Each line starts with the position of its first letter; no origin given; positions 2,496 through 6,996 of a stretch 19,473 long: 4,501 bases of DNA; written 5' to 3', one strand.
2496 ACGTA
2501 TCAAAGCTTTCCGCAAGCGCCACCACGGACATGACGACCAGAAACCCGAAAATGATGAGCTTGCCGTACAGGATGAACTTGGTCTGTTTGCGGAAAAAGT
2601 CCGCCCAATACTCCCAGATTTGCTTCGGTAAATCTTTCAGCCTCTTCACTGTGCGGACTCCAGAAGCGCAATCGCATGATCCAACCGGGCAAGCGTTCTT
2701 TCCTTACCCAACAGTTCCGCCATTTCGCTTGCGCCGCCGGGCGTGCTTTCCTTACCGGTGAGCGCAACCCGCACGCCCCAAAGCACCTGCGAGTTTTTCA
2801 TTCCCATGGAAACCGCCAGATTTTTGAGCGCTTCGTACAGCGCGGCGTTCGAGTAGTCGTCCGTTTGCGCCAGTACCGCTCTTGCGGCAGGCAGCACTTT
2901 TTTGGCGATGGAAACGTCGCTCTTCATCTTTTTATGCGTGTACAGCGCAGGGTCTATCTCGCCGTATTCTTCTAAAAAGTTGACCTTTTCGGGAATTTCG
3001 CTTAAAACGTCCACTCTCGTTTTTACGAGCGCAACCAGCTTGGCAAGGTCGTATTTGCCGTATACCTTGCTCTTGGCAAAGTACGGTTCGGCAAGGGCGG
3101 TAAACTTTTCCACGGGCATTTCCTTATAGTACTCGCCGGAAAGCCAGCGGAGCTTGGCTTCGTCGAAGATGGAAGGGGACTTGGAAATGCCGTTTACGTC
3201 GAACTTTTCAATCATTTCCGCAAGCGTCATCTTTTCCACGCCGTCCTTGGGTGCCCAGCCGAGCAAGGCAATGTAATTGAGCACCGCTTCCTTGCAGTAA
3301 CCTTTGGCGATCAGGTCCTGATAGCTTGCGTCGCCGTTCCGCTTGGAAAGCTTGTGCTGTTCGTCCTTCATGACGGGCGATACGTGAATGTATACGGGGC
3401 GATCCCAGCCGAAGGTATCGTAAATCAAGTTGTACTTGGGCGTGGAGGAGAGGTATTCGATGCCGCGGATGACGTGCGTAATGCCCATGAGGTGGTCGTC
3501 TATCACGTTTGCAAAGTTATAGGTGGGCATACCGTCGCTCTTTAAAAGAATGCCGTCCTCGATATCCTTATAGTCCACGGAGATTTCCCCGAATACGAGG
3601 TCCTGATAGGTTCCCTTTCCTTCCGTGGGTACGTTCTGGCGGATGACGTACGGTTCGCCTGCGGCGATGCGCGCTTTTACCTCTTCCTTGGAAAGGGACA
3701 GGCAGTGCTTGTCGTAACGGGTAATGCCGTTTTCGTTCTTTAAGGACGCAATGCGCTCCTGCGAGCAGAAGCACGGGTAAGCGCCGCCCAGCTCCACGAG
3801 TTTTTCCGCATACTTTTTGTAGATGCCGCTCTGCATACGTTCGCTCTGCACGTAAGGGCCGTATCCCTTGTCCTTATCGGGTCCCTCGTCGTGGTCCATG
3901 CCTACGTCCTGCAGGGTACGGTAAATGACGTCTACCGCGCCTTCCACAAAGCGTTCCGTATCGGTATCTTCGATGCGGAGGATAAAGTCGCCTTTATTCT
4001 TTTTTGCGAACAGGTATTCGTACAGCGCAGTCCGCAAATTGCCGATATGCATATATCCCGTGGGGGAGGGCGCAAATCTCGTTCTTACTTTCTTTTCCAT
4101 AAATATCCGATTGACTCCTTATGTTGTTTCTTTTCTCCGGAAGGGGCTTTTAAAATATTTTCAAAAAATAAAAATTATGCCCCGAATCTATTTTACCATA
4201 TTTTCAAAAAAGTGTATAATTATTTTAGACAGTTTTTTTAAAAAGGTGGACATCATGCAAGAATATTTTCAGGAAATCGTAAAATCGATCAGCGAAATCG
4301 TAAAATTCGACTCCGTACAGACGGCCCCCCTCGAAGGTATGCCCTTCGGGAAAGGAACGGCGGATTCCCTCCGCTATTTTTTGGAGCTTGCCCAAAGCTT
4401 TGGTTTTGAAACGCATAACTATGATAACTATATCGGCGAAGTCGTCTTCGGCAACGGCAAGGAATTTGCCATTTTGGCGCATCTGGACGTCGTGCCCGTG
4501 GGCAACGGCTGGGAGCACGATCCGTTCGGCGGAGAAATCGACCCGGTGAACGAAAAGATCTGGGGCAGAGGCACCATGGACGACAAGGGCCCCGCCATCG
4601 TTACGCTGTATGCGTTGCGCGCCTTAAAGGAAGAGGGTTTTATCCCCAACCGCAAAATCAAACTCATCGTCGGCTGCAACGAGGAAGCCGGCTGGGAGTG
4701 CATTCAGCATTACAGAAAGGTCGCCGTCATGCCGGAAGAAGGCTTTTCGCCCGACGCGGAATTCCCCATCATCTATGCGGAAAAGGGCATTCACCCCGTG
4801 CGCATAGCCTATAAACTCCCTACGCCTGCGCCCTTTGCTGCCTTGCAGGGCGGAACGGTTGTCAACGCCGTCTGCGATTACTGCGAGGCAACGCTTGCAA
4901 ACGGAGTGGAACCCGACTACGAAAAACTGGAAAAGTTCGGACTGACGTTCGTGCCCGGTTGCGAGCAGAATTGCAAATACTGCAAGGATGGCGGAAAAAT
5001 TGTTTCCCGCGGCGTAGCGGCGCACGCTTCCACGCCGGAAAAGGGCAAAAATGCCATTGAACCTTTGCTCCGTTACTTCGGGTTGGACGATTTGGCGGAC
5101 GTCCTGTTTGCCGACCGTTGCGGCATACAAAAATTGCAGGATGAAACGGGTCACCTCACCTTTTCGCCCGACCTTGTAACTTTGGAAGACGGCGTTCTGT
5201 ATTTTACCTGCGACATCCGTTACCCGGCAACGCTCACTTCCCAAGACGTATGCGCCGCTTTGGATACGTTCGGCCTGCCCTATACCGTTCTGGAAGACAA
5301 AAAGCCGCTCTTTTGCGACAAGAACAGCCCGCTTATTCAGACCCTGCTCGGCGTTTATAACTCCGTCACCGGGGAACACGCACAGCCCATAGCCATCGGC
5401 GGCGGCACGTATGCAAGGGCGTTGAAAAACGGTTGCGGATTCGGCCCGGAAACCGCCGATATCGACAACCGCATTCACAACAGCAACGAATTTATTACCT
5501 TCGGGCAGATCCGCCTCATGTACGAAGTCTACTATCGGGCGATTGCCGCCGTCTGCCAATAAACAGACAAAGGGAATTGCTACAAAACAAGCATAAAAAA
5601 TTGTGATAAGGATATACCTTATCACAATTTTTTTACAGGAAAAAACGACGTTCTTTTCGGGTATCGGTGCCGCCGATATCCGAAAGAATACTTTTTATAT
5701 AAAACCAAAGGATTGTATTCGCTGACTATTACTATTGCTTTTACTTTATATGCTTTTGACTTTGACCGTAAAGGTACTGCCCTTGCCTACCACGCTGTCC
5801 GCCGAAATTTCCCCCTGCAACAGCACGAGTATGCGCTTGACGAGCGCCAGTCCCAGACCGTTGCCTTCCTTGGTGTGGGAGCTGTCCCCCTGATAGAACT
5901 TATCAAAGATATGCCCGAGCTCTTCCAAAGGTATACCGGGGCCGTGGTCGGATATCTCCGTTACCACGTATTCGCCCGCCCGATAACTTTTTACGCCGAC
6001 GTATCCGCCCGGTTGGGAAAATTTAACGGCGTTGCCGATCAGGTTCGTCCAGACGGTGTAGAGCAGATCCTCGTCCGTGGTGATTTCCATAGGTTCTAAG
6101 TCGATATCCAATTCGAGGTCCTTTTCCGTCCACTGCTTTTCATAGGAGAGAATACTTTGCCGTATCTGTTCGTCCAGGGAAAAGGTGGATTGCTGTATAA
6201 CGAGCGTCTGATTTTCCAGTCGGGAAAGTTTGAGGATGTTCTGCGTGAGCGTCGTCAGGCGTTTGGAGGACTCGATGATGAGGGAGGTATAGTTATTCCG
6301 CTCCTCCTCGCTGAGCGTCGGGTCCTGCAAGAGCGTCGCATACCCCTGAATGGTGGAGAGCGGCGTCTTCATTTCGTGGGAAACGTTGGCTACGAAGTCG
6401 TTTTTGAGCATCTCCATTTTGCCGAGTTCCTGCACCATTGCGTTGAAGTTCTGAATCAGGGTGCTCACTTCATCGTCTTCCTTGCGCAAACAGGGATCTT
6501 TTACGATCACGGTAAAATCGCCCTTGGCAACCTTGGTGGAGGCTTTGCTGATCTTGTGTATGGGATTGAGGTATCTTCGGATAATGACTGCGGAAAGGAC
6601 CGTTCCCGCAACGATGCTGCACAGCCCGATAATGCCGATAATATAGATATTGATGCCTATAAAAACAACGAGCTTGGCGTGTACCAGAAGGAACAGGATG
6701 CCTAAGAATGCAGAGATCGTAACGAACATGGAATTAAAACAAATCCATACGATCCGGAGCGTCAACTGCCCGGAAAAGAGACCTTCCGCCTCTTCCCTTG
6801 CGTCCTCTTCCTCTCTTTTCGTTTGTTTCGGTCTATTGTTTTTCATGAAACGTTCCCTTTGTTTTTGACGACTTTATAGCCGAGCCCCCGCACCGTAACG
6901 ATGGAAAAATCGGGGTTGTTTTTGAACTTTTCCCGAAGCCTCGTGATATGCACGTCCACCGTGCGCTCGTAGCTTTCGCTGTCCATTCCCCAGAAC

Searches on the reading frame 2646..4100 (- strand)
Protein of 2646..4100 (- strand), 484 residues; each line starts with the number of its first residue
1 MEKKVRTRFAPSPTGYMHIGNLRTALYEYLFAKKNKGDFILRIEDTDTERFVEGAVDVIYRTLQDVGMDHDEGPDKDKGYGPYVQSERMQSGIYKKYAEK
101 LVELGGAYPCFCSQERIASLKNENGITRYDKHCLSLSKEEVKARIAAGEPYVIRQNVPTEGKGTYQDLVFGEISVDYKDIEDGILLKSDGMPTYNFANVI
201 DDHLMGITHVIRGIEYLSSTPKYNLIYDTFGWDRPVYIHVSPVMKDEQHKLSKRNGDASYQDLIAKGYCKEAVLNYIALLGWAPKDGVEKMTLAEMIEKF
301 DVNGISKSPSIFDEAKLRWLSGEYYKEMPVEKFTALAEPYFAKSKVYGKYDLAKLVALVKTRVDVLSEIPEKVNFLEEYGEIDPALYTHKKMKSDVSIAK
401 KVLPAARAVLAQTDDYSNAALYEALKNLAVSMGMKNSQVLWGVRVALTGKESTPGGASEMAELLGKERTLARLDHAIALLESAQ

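Call 7: search_protein_families(library=pfam, proteins=[window:2646-4100:-])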
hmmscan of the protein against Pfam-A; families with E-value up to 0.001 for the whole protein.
window:2646-4100:- (484 aa): 2 families
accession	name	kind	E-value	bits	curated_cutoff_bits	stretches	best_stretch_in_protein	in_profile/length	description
PF00749.27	tRNA-synt_1c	-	1.6e-98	330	23.4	1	4-319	1-314/314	tRNA synthetases class I (E and Q), catalytic domain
PF19269.4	Anticodon_2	-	3.5e-38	131.6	23.6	1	332-477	1-141/141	Anticodon binding domain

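Call 10: find_related_loci(query=window:2646-4100:-, collection=genome_contigs, flank=10000)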
Query window:2646-4100:- (484 aa) in genome_contigs; peptide patterns used: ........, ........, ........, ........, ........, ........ (x = any residue, [..] = any of these).
329 stretches matched a pattern; 247 encode a relative of the query (tblastn E <= 1e-3); the best 80 are kept; 80 distinct loci.
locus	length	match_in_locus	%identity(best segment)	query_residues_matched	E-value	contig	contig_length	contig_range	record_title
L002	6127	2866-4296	70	4-482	0e+0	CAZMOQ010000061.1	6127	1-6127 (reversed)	MAG TPA_asm: uncultured Clostridia bacterium isolate SRP225648_co1_261 genome assembly, contig: NODE_32901_length_6127_c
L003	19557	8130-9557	71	3-480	0e+0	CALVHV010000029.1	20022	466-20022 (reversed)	MAG: uncultured Clostridia bacterium isolate BRZ_CN__bin63 genome assembly, contig: BRZ_CN__NODE_3682_length_20022_cov_4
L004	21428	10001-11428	71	3-480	0e+0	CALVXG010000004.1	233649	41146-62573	MAG: uncultured Clostridia bacterium isolate BRZ_HT__bin55 genome assembly, contig: BRZ_HT__NODE_70_length_233649_cov_13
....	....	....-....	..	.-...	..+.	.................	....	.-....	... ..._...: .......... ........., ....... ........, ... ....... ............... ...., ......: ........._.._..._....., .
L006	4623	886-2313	70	3-480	0e+0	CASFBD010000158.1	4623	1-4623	uncultured Firmicutes bacterium isolate B17_L3_340340_idba_bin.76 genome assembly, contig: B17_L3_340340_idba_bin.76.fa_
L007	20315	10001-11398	72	5-472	0e+0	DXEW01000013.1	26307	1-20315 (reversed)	MAG TPA_asm: Candidatus Borkfalkia faecavium isolate 2189 CHK54__C159401_L26307_SAMEA104467243, whole genome shotgun seq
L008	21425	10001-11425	70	4-480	0e+0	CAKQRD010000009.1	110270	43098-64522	MAG: uncultured Clostridia bacterium isolate REFINED_METABAT215_TOP10_CONTIGS_1500_ASSEMBLY_K77_MERGED__Hadza_MoBio_hadz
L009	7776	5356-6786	70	3-481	0e+0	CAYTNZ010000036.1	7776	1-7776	MAG TPA_asm: uncultured Clostridia bacterium isolate SRP225648_co1_86 genome assembly, contig: NODE_23990_length_7776_co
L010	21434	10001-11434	69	3-482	0e+0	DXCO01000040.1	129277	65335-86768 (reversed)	MAG TPA_asm: Candidatus Borkfalkia excrementavium isolate CHK199-9574 CHK199__C353769_L129277_SAMEA5754843, whole genome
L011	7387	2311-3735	70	4-480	0e+0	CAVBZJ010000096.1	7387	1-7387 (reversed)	Anaerovoracaceae bacterium isolate H07603-L1_cleanbin_000038 genome assembly, contig: Spades_H07603-L1_contig_5047, whol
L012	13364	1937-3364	69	3-480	0e+0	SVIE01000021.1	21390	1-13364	MAG: Clostridiales bacterium isolate SIG401 NODE_46456_length_21390_cov_1.739454, whole genome shotgun sequence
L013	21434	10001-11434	69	1-480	0e+0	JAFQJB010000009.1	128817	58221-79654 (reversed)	MAG: Clostridia bacterium isolate RGIG1865 Goat_Cecum-6__c296648, whole genome shotgun sequence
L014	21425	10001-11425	69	4-480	0e+0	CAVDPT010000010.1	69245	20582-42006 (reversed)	Bifidobacteriaceae bacterium isolate H07675-L1_cleanbin_000020 genome assembly, contig: Spades_H07675-L1_contig_245, who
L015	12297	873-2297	68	4-480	0e+0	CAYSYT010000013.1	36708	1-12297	MAG TPA_asm: uncultured Christensenella sp. isolate SRP350583_co2_471 genome assembly, contig: NODE_1434_length_36708_co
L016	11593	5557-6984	68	3-480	0e+0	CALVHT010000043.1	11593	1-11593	MAG: uncultured Clostridia bacterium isolate BRZ_KL__bin53 genome assembly, contig: BRZ_KL__NODE_5580_length_11593_cov_4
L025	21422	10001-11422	68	4-480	0e+0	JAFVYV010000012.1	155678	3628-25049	MAG: Clostridia bacterium isolate RGIG5519 Sheep_Colon.Co__c2381929, whole genome shotgun sequence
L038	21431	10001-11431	66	3-481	0e+0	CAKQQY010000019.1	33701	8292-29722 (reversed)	MAG: uncultured Clostridia bacterium isolate REFINED_METABAT215_TOP10_CONTIGS_1500_ASSEMBLY_K77_MERGED__Hadza_MoBio_hadz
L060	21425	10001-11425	65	4-480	0e+0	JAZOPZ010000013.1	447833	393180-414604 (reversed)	MAG: Christensenellaceae bacterium isolate T1900045570_YK20190264.MAGScoT_cleanbin_000013 SGB_7972_k141_2944187, whole g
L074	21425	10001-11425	65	4-480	0e+0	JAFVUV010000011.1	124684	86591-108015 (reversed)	MAG: Clostridia bacterium isolate RGIG5415 Sheep_Colon-4__c246255, whole genome shotgun sequence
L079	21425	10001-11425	64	4-480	0e+0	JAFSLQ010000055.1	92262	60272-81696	MAG: Clostridia bacterium isolate RGIG3255 Goat_Reticulum-3__c687662, whole genome shotgun sequence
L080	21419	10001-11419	66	3-477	0e+0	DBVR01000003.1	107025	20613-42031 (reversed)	MAG TPA_asm: Christensenella sp. UBA1259 UBA1259_contig_108357, whole genome shotgun sequence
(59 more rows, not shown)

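Call 24: search_protein_families(library=pfam, proteins=[L025:456-1016:-, L025:997-2112:-, L025:2288-3625:+, L025:3635-5497:+, L025:6087-6662:-, L025:7869-9134:-, L025:9255-10001:+])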
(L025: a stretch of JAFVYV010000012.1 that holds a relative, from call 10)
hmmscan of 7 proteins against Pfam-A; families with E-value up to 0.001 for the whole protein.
L025:456-1016:- (186 aa): 0 families

L025:997-2112:- (371 aa): 4 families
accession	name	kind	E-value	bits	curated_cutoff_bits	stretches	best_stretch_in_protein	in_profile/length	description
PF02463.25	SMC_N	-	8.3e-19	68.3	40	1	2-344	1-201/220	RecF/RecN/SMC N terminal domain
PF13476.12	AAA_23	-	7.9e-15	56.5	27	1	6-223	2-183/201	AAA domain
PF13175.12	AAA_15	-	1.1e-11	45.5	32.1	1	1-248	1-181/374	AAA ATPase domain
PF13514.12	AAA_27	-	0.00029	20.9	22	0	1-54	1-57/206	AAA domain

L025:2288-3625:+ (445 aa): 10 families
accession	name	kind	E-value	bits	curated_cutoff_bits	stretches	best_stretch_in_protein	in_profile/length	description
PF00308.24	Bac_DnaA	-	2.1e-67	226.8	23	1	106-269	2-161/162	Bacterial DnaA ATPAse domain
PF08299.17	Bac_DnaA_C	-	5.6e-25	87.6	31.5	1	353-421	1-69/69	Bacterial dnaA protein helix-turn-helix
PF01695.23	IstB_IS21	-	2.4e-07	30.9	24.1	1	141-251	95-198/238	IstB-like ATP binding protein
PF00004.35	AAA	-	2.5e-06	28.4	21.2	1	142-263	2-127/131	ATPase family associated with various cellular activities (AAA)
PF11638.13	DnaA_N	-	1.7e-05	24.9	24.6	1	7-57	3-54/65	DnaA N-terminal domain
PF22688.2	Hda_lid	-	1.8e-05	25.1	27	1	277-338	2-63/65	Hda, lid domain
PF13191.12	AAA_16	-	0.00014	22.8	32.6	1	137-244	24-137/167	AAA ATPase domain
PF13173.12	AAA_14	-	0.00023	21.6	27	1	139-245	3-97/129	AAA domain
PF01637.24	ATPase_2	-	0.00063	20.1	33.2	1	137-245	19-116/225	ATPase domain predominantly from Archaea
PF13040.11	Fur_reg_FbpB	-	0.00085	19.3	25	0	230-264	7-38/39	Fur-regulated basic protein B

L025:3635-5497:+ (620 aa): 7 families
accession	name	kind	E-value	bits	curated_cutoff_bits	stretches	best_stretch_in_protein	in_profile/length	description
PF01134.28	GIDA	-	7.3e-163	542.6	22.1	1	10-399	1-391/391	Glucose inhibited division protein A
PF13932.14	SAM_GIDA_C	-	5.3e-26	90.6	27.1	1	556-612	1-57/57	tRNA modifying enzyme MnmG/GidA C-terminal helical bundle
PF21680.2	GIDA_C_1st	-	6.3e-09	36.9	24.7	1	460-550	1-94/96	tRNA modifying enzyme MnmG/GidA C-terminal helical domain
PF07992.20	Pyr_redox_2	-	2e-06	27.9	26.1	1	9-159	1-109/291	Pyridine nucleotide-disulphide oxidoreductase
PF01266.30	DAO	-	1.9e-05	24.8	27.9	0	91-164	135-208/353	FAD dependent oxidoreductase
PF12831.13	FAD_oxidored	-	0.00018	21.4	27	1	10-152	1-139/416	FAD dependent oxidoreductase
PF01262.27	AlaDh_PNT_C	-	0.00077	19.4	23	0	10-43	30-63/214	Alanine dehydrogenase/PNT, C-terminal domain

L025:6087-6662:- (191 aa): 3 families
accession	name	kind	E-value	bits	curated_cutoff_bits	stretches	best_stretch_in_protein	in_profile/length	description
PF02915.23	Rubrerythrin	-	8.9e-19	68.7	22.8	1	11-140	2-136/137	Rubrerythrin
PF00210.30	Ferritin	-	4.1e-09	36.9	24.5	1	12-142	4-137/142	Ferritin-like domain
PF21349.2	RUBY_RBDX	-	4.1e-06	26.6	26.5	1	159-184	2-27/30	Rubrerythrin, rubredoxin-like domain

L025:7869-9134:- (421 aa): 1 family
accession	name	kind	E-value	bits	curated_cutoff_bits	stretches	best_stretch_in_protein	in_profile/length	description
PF01546.33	Peptidase_M20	-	2.5e-28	99.8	24.6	1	72-418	2-206/206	Peptidase family M20/M25/M40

L025:9255-10001:+ (248 aa): 5 families
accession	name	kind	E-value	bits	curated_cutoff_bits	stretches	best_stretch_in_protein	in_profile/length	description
PF04002.20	RadC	-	8e-20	71.4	22.1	1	115-220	11-116/121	RadC-like JAB domain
PF20582.4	UPF0758_N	-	1.9e-09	37.9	27.1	1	23-82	18-76/77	UPF0758 N-terminal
PF14520.12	HHH_5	-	1.6e-06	28.9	27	1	49-86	14-52/57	Helix-hairpin-helix domain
PF12826.13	HHH_2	-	3.3e-06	27.6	27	1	49-86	15-52/64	Helix-hairpin-helix motif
PF00633.29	HHH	-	8.8e-05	22.6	24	1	59-86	1-28/30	Helix-hairpin-helix motif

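Call 54: find_encoding_contigs(protein=window:2646-4100:-, flank=10000, max_places=10)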
Protein window:2646-4100:- (484 aa): no gene with exactly this product is on record in the collection.

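Call 65: search_protein_families(library=pfam, proteins=[L080:8922-9605:-, L080:5657-6757:-, L060:19160-19858:-, L060:20306-21424:+, L038:618-1718:+, L074:290-1390:+, L079:13803-15203:-, L079:15244-16359:+, L079:11866-13722:-], max_evalue=0.00001)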
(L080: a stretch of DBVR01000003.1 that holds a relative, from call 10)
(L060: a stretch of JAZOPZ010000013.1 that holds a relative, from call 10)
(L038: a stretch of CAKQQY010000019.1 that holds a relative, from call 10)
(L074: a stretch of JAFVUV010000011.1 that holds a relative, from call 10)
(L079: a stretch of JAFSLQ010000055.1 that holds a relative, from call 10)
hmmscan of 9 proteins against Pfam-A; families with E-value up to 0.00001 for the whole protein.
L080:8922-9605:- (227 aa): 1 family
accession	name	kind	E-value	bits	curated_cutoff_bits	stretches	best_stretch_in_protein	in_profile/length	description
PF02527.21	GidB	-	5.8e-52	176.1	27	1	17-195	2-179/184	rRNA small subunit methyltransferase G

L080:5657-6757:- (366 aa): 3 families
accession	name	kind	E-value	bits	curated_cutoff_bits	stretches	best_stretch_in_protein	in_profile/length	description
PF00712.24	DNA_pol3_beta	-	8e-34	116.8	24.4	2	1-118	1-119/120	DNA polymerase III beta subunit, N-terminal domain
PF02767.21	DNA_pol3_beta_2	-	2.2e-31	109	27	1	129-239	2-114/116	DNA polymerase III beta subunit, central domain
PF02768.20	DNA_pol3_beta_3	-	6.5e-29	100.6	27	1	244-363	2-121/121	DNA polymerase III beta subunit, C-terminal domain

L060:19160-19858:- (232 aa): 2 families
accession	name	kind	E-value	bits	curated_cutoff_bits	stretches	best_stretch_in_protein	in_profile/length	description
PF02527.21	GidB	-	4.4e-52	176.6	27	1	22-198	1-176/184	rRNA small subunit methyltransferase G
PF13847.12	Methyltransf_31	-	2.3e-06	27.8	27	1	67-173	3-113/145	Methyltransferase domain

L060:20306-21424:+ (372 aa): 3 families
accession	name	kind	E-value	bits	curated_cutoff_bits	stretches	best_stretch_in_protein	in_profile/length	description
PF00712.24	DNA_pol3_beta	-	2.6e-32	111.9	24.4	1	1-119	1-120/120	DNA polymerase III beta subunit, N-terminal domain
PF02767.21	DNA_pol3_beta_2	-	1.7e-29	102.9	27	1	129-240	2-114/116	DNA polymerase III beta subunit, central domain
PF02768.20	DNA_pol3_beta_3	-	1.2e-22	80.4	27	1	244-368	1-121/121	DNA polymerase III beta subunit, C-terminal domain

L038:618-1718:+ (366 aa): 3 families
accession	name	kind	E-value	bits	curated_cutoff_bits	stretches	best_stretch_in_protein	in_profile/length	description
PF02767.21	DNA_pol3_beta_2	-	2.2e-32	112.2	27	1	131-239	4-114/116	DNA polymerase III beta subunit, central domain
PF00712.24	DNA_pol3_beta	-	6.9e-30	104.1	24.4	1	1-118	1-119/120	DNA polymerase III beta subunit, N-terminal domain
PF02768.20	DNA_pol3_beta_3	-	3.3e-27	95.1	27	1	244-363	2-121/121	DNA polymerase III beta subunit, C-terminal domain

L074:290-1390:+ (366 aa): 3 families
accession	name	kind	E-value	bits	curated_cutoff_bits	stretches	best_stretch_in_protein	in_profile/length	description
PF00712.24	DNA_pol3_beta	-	1.1e-31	109.9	24.4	1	1-118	1-119/120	DNA polymerase III beta subunit, N-terminal domain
PF02767.21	DNA_pol3_beta_2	-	2.1e-31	109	27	1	129-239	2-114/116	DNA polymerase III beta subunit, central domain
PF02768.20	DNA_pol3_beta_3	-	2.4e-28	98.8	27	1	244-363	2-121/121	DNA polymerase III beta subunit, C-terminal domain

L079:13803-15203:- (466 aa): 4 families
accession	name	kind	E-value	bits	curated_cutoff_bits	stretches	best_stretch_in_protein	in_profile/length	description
PF00308.24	Bac_DnaA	-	7.7e-67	224.9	23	1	129-290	2-161/162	Bacterial DnaA ATPAse domain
PF08299.17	Bac_DnaA_C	-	1.8e-22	79.5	31.5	1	375-442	2-69/69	Bacterial dnaA protein helix-turn-helix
PF01695.23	IstB_IS21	-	9.9e-07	28.9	24.1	1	164-269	95-195/238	IstB-like ATP binding protein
PF00004.35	AAA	-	2.6e-06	28.4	21.2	0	165-285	2-124/131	ATPase family associated with various cellular activities (AAA)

L079:15244-16359:+ (371 aa): 3 families
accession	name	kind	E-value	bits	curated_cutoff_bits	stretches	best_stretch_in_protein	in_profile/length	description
PF13476.12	AAA_23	-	1.8e-16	61.8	27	1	8-143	1-149/201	AAA domain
PF02463.25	SMC_N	-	4.8e-16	59.3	40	1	6-336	2-187/220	RecF/RecN/SMC N terminal domain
PF13175.12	AAA_15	-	7.8e-12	45.9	32.1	1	4-130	1-92/374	AAA ATPase domain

L079:11866-13722:- (618 aa): 5 families
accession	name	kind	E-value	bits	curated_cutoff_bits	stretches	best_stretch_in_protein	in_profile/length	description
PF01134.28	GIDA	-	1.6e-161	538.2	22.1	1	11-399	2-390/391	Glucose inhibited division protein A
PF13932.14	SAM_GIDA_C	-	1.8e-25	89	27.1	1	557-613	1-57/57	tRNA modifying enzyme MnmG/GidA C-terminal helical bundle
PF07992.20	Pyr_redox_2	-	6.2e-08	32.8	26.1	1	10-161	2-111/291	Pyridine nucleotide-disulphide oxidoreductase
PF21680.2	GIDA_C_1st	-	1.9e-07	32.1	24.7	1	462-553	2-96/96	tRNA modifying enzyme MnmG/GidA C-terminal helical domain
PF01266.30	DAO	-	5.7e-07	29.8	27.9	0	86-164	131-208/353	FAD dependent oxidoreductase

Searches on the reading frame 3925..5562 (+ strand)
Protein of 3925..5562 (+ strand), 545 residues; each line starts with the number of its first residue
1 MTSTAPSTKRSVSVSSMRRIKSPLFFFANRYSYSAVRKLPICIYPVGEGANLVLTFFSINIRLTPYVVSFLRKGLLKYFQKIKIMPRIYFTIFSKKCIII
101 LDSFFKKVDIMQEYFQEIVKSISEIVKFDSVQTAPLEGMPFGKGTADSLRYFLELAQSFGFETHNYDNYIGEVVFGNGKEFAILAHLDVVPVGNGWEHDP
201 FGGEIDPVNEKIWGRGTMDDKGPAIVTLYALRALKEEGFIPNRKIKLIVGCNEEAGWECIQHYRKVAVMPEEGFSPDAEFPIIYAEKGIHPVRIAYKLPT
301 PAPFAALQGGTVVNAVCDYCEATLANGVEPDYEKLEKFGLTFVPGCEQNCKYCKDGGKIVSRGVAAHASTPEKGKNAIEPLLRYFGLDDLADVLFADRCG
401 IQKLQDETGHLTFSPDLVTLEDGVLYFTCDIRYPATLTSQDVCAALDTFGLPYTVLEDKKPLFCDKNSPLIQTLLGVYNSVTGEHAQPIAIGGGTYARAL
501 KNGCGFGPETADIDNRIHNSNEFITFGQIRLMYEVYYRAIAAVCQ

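Call 8: search_protein_families(library=pfam, proteins=[window:3925-5562:+])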
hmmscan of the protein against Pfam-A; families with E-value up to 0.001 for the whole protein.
window:3925-5562:+ (545 aa): 2 families
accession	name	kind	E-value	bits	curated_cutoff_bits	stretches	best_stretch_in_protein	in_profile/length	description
PF01546.33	Peptidase_M20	-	4.8e-24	85.9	24.6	1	183-541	2-205/206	Peptidase family M20/M25/M40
PF07687.19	M20_dimer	-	2.1e-06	28.1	21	0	356-383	8-35/107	Peptidase dimerisation domain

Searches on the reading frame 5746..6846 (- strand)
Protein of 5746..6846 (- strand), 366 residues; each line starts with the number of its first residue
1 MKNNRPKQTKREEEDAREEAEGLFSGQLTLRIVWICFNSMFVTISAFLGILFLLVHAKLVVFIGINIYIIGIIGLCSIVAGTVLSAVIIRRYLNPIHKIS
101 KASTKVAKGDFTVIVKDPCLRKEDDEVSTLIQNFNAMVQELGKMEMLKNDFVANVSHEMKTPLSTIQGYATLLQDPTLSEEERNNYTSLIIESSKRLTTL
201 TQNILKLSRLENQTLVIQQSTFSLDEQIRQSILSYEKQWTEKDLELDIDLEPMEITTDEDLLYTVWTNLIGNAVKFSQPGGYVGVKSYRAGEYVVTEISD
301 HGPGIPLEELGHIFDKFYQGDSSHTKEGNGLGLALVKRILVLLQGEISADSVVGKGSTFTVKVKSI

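Call 7: search_protein_families(library=pfam, proteins=[window:5746-6846:-])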
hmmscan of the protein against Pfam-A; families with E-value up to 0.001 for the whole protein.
window:5746-6846:- (366 aa): 3 families
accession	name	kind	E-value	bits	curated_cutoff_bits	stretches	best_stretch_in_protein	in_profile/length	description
PF02518.31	HATPase_c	-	5.4e-26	91.6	26.4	1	257-364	1-108/111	Histidine kinase-, DNA gyrase B-, and HSP90-like ATPase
PF00512.31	HisKA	-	3.5e-19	69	26.9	1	148-212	2-65/66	His Kinase A (phospho-acceptor) domain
PF00672.30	HAMP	-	6.7e-08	33.2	25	1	88-141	2-51/53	HAMP domain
